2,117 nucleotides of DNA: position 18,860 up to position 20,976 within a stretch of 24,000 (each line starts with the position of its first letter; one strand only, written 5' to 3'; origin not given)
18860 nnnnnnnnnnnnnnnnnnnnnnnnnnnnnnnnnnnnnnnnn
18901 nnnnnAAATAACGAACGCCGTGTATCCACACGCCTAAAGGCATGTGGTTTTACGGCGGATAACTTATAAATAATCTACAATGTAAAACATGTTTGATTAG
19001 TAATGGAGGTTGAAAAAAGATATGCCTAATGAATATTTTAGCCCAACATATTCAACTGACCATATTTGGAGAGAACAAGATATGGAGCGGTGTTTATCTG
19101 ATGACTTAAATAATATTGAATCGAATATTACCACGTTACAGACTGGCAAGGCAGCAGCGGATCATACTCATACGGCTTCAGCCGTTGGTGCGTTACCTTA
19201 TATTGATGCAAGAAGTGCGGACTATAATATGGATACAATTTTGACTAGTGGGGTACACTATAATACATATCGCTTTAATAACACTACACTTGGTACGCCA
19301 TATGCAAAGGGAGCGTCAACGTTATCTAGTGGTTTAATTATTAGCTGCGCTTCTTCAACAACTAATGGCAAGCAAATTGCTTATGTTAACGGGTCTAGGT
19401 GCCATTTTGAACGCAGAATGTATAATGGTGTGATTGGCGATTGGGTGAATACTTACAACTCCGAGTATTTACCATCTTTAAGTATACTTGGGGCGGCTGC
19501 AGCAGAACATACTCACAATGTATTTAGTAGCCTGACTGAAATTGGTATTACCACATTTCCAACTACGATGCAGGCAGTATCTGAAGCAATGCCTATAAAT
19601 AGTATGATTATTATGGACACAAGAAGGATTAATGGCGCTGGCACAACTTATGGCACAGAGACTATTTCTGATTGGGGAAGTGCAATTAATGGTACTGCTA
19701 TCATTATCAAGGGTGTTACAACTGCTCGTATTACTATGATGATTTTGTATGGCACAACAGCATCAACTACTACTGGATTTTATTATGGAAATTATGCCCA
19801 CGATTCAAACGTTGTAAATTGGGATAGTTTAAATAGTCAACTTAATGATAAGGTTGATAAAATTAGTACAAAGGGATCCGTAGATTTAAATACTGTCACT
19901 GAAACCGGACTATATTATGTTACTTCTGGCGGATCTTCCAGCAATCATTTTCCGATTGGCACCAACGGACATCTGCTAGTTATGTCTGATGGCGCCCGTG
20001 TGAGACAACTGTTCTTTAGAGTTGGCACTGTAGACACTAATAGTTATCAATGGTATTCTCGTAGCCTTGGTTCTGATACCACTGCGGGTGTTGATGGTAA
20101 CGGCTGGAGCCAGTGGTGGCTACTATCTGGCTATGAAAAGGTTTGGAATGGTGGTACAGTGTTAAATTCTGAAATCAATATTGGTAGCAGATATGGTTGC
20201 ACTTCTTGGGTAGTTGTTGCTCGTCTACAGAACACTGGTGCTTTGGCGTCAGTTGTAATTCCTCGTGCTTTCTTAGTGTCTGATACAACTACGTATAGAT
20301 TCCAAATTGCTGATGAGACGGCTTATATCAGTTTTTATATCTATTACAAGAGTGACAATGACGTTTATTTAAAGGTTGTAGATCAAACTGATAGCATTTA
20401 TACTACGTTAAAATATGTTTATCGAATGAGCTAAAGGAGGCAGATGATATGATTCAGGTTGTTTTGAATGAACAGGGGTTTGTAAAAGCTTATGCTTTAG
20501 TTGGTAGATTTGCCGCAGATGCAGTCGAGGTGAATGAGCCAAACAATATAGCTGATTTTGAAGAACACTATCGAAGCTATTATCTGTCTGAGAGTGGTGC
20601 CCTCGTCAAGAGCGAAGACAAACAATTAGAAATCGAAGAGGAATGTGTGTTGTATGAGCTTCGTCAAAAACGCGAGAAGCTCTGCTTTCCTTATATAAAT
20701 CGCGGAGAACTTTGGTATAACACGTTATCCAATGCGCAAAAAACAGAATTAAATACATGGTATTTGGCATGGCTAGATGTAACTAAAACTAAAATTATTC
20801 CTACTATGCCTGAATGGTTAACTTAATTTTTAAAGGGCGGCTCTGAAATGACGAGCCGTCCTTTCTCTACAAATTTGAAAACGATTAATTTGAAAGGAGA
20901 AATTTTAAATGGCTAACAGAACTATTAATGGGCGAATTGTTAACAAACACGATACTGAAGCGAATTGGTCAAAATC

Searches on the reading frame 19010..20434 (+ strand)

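Call 28: search_protein_families(library=pfam, proteins=[window:19010-20434:+], max_evalue=0.01)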
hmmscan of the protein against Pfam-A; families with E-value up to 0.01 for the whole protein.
window:19010-20434:+ (474 aa): 0 families

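Call 81: search_protein_families(library=phrogs, proteins=[window:19010-20434:+], max_evalue=0.01)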
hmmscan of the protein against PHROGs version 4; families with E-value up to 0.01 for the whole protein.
window:19010-20434:+ (474 aa): 2 families
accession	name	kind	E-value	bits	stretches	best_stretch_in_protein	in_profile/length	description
phrog_3971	-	unknown function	0.00014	22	1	68-152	95-181/331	-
phrog_1665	-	unknown function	0.00019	20.8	1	259-344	333-412/585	-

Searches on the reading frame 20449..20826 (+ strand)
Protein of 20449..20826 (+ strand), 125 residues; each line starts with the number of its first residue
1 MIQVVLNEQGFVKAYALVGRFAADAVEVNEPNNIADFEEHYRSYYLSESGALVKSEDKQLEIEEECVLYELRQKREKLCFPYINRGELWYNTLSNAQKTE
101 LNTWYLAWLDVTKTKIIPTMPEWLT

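Call 28: search_protein_families(library=pfam, proteins=[window:20449-20826:+], max_evalue=0.01)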
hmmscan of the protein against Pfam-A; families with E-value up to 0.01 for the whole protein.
window:20449-20826:+ (125 aa): 0 families

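Call 81: search_protein_families(library=phrogs, proteins=[window:20449-20826:+], max_evalue=0.01)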
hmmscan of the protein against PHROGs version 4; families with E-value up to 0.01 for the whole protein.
window:20449-20826:+ (125 aa): 1 family
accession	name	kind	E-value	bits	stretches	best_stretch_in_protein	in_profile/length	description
phrog_300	-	tail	0.00048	21.2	1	3-57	2-56/125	tail fiber protein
